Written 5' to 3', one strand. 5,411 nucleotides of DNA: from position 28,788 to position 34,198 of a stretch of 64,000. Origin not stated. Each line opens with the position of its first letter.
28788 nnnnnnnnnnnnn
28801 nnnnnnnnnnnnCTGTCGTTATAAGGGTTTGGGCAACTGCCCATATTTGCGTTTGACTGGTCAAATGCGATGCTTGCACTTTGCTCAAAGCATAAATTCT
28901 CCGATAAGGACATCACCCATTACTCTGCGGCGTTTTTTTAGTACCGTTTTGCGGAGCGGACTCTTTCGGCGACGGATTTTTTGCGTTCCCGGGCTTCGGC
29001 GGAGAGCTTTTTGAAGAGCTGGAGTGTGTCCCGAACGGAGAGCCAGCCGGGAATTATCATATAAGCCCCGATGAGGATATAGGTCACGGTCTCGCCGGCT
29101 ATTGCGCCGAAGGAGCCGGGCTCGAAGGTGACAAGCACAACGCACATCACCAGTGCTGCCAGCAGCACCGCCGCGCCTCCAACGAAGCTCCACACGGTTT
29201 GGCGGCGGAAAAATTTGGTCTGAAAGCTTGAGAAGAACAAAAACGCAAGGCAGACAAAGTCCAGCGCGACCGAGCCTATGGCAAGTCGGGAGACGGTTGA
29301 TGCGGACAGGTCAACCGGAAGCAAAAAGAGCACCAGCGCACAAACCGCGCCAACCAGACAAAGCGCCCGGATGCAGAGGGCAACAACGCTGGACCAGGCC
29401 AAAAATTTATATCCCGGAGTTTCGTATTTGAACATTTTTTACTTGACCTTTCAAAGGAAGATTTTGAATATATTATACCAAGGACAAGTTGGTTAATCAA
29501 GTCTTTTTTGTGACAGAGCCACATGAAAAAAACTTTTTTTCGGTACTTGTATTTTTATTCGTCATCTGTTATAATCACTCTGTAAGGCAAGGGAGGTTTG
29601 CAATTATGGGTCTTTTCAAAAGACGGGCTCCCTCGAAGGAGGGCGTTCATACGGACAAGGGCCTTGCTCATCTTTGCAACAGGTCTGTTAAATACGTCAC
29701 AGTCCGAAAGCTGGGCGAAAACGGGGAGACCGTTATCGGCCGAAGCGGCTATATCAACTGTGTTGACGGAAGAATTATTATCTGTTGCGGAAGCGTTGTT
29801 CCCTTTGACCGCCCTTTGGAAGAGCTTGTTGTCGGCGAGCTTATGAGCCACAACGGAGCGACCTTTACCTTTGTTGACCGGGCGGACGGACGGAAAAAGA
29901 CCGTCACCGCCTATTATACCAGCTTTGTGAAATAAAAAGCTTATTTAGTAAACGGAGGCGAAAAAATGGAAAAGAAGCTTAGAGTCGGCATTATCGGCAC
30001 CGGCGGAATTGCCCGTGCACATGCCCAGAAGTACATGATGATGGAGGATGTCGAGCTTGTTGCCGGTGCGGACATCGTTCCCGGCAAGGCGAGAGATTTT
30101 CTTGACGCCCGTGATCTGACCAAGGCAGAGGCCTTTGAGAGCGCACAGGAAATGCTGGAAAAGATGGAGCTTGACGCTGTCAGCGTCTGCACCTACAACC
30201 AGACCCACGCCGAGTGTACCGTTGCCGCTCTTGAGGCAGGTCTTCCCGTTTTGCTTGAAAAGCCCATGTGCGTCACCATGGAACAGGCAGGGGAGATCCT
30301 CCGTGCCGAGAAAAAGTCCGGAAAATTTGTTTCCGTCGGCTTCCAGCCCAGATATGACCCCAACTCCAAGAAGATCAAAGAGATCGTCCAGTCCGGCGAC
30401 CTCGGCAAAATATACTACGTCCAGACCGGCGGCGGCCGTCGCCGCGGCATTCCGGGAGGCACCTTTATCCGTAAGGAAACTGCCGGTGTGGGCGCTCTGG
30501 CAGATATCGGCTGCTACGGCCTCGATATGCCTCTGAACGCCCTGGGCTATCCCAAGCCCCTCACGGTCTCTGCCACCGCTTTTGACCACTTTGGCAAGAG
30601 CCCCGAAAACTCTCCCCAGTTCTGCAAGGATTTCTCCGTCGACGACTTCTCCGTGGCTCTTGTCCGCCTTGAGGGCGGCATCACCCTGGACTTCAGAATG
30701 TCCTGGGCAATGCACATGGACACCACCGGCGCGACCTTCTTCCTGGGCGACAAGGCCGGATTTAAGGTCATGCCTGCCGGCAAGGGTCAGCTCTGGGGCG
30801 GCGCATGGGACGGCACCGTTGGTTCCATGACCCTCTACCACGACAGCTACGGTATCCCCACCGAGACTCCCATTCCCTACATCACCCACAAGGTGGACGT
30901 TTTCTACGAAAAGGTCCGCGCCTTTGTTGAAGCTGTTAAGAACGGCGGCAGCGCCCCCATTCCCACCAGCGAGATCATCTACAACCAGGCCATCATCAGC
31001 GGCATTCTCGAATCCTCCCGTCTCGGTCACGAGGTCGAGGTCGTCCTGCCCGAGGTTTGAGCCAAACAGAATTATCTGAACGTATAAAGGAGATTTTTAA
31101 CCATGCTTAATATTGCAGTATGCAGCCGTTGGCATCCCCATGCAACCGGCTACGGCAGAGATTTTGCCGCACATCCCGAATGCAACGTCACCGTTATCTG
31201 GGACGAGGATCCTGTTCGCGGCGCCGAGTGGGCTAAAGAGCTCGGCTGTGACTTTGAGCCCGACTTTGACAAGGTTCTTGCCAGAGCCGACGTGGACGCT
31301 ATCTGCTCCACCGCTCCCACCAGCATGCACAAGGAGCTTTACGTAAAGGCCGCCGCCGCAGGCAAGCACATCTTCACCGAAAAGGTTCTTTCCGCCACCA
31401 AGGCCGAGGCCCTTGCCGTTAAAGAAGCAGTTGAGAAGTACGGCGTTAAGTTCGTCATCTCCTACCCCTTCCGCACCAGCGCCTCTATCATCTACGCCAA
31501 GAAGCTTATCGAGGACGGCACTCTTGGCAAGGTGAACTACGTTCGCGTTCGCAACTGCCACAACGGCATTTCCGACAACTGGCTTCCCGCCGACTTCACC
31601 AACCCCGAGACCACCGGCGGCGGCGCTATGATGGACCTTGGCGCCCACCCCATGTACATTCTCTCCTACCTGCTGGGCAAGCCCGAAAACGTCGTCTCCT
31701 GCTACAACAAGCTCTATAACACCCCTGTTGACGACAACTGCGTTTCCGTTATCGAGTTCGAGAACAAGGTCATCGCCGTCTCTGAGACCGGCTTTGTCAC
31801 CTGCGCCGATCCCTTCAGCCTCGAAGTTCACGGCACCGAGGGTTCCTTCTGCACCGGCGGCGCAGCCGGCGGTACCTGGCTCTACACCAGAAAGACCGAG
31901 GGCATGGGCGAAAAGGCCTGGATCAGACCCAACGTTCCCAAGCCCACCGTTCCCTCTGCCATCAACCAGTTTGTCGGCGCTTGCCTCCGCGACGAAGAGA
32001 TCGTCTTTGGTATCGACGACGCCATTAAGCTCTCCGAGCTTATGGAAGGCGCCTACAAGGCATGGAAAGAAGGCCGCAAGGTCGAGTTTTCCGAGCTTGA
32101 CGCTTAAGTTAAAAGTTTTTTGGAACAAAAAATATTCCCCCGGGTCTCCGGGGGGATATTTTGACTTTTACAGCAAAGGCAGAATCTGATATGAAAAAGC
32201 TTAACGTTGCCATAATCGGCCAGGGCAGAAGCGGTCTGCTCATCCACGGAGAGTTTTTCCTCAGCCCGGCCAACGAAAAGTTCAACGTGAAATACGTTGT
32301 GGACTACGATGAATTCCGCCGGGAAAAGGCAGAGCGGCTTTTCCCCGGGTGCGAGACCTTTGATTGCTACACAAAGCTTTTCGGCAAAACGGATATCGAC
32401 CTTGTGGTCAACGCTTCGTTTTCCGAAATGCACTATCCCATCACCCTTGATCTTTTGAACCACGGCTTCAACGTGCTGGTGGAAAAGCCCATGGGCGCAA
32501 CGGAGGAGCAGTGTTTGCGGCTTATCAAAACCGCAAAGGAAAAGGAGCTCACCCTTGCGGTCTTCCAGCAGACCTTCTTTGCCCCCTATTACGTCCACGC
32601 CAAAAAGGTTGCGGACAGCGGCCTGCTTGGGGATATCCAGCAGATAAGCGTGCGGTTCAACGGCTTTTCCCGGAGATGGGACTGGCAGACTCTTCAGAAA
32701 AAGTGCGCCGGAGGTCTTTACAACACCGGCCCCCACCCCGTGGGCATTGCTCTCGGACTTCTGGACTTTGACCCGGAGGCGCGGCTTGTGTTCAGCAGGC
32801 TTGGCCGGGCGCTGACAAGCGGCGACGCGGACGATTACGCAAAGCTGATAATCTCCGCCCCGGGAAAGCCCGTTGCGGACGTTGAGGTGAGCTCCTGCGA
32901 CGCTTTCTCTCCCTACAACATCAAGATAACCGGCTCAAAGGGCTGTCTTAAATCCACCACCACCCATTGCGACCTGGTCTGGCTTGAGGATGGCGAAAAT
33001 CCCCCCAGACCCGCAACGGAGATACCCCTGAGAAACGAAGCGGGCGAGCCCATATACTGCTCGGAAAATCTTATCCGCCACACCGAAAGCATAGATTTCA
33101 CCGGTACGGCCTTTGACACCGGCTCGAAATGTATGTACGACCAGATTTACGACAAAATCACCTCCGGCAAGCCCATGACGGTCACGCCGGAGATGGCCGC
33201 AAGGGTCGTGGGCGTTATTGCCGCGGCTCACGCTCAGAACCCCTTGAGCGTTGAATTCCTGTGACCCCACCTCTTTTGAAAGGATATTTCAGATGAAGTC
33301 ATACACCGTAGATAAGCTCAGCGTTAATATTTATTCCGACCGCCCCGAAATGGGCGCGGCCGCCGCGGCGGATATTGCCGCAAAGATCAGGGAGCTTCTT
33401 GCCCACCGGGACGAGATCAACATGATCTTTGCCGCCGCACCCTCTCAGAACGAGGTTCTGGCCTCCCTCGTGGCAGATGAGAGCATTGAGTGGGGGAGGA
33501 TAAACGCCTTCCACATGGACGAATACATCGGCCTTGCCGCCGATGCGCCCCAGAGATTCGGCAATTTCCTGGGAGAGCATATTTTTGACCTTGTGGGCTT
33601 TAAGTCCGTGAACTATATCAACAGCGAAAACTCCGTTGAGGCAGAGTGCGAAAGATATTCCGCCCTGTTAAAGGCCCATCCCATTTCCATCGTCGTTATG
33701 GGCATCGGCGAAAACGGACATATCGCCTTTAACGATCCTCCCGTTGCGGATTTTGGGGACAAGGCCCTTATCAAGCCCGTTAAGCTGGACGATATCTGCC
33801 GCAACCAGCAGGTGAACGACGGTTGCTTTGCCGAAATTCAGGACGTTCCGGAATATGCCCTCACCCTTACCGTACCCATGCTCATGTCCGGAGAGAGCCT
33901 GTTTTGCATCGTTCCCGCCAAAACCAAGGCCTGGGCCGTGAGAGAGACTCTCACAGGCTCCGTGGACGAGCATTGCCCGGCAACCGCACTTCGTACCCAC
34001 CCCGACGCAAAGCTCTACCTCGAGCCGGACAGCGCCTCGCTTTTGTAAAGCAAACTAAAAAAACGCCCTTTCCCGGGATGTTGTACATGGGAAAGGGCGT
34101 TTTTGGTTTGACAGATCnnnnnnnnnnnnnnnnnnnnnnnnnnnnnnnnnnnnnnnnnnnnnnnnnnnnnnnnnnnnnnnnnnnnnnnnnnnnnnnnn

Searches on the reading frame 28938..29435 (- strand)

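Call 51: search_protein_families(library=pfam, proteins=[window:28938-29435:-], max_evalue=0.001)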
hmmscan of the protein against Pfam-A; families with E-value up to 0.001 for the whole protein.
window:28938-29435:- (165 aa): 0 families

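Call 64: search_protein_families(library=ncbifam, proteins=[window:28938-29435:-], max_evalue=1)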
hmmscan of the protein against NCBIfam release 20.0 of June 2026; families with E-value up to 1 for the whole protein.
window:28938-29435:- (165 aa): 2 families
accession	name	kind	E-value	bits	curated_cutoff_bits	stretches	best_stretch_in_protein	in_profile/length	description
NF050019.1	HpsJ_like_C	equivalog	0.5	10.1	140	0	119-163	73-117/183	HpsJ-like protein, cyanoexosortase C-associated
TIGR04154.1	archaeo_STT3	subfamily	0.76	8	450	1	28-122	242-340/831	oligosaccharyl transferase, archaeosortase A system-associated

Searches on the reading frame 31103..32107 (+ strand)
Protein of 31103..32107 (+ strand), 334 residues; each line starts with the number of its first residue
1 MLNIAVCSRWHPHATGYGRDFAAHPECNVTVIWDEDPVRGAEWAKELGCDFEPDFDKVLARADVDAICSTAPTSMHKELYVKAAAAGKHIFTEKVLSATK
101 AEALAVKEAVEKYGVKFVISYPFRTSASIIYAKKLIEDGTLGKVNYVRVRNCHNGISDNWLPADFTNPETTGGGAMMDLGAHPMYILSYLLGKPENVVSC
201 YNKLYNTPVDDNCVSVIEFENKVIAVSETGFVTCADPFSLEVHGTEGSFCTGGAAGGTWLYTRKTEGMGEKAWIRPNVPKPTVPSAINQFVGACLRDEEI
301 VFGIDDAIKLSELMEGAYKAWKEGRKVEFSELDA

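Call 51: search_protein_families(library=pfam, proteins=[window:31103-32107:+], max_evalue=0.001)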
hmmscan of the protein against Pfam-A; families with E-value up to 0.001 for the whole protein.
window:31103-32107:+ (334 aa): 3 families
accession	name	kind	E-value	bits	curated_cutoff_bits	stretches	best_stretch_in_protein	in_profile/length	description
PF22725.1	GFO_IDH_MocA_C3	-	6.3e-25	88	27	1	131-249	3-123/124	GFO/IDH/MocA C-terminal domain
PF02894.22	GFO_IDH_MocA_C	-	7.6e-19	68.8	22.9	1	133-328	1-217/218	Oxidoreductase family, C-terminal alpha/beta domain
PF01408.29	GFO_IDH_MocA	-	7.2e-14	53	24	1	18-119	16-118/120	Oxidoreductase family, NAD-binding Rossmann fold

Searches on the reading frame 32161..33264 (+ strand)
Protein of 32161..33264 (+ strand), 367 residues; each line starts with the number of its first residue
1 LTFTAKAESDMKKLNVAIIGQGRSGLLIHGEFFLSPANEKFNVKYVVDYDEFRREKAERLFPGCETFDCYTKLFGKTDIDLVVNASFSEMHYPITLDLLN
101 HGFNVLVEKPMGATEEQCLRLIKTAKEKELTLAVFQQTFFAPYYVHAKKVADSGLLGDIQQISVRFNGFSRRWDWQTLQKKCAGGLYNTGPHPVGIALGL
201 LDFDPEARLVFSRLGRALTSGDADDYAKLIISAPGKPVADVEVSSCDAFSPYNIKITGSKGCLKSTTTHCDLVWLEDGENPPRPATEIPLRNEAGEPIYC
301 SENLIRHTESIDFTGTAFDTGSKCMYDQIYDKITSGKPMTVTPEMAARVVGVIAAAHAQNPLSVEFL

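Call 51: search_protein_families(library=pfam, proteins=[window:32161-33264:+], max_evalue=0.001)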
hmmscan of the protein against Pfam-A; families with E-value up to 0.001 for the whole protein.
window:32161-33264:+ (367 aa): 4 families
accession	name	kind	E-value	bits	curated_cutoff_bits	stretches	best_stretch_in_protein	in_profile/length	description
PF01408.29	GFO_IDH_MocA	-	1.7e-17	64.7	24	1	14-134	1-118/120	Oxidoreductase family, NAD-binding Rossmann fold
PF22725.1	GFO_IDH_MocA_C3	-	3.1e-13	50.2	27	1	144-263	1-123/124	GFO/IDH/MocA C-terminal domain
PF02894.22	GFO_IDH_MocA_C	-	5.1e-07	30.1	22.9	1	152-356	5-206/218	Oxidoreductase family, C-terminal alpha/beta domain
PF03447.22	NAD_binding_3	-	0.00058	21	24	0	37-131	17-112/116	Homoserine dehydrogenase, NAD binding domain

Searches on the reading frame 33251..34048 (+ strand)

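Call 51: search_protein_families(library=pfam, proteins=[window:33251-34048:+], max_evalue=0.001)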
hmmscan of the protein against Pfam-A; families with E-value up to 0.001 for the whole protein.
window:33251-34048:+ (265 aa): 1 family
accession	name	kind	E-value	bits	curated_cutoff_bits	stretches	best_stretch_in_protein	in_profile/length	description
PF01182.26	Glucosamine_iso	-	4.7e-16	59.8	27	1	30-159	2-143/225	Glucosamine-6-phosphate isomerases/6-phosphogluconolactonase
